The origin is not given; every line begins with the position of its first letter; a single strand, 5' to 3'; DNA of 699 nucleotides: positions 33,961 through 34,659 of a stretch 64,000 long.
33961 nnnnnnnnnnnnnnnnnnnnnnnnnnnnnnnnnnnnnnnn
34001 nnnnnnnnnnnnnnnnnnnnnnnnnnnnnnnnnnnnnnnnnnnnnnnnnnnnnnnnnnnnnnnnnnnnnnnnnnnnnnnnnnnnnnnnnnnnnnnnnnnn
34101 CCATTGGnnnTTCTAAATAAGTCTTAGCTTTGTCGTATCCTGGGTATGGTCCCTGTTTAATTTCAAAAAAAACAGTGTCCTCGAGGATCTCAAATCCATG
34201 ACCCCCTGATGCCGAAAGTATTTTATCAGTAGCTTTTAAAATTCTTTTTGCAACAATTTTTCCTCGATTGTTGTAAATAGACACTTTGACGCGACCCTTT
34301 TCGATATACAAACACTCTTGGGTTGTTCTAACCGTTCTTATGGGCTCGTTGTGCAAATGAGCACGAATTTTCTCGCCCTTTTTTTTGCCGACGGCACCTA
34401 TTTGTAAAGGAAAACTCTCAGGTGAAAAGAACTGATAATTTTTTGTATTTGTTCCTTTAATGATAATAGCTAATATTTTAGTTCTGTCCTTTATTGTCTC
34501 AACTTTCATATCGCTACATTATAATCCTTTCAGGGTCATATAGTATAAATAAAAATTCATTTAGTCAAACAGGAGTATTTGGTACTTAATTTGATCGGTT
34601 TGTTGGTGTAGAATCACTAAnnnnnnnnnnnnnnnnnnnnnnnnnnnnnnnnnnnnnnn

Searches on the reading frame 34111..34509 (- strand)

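Call 13: search_protein_families(library=pfam, proteins=[window:34111-34509:-], max_evalue=0.001)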
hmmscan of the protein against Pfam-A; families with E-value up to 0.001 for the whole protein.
window:34111-34509:- (133 aa): 0 families

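Call 38: search_protein_families(library=pfam, proteins=[window:34111-34509:-], max_evalue=1)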
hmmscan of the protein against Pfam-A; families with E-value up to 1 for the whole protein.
window:34111-34509:- (133 aa): 0 families

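Call 51: search_protein_families(library=ncbifam, proteins=[window:34111-34509:-], max_evalue=0.00001)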
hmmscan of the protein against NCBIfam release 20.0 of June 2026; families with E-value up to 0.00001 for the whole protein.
window:34111-34509:- (133 aa): 1 family
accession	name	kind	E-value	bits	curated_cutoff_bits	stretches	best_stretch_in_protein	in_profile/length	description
TIGR04366.1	cupin_WbuC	subfamily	7.1e-10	38.9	42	1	24-123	23-120/132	WbuC family cupin fold metalloprotein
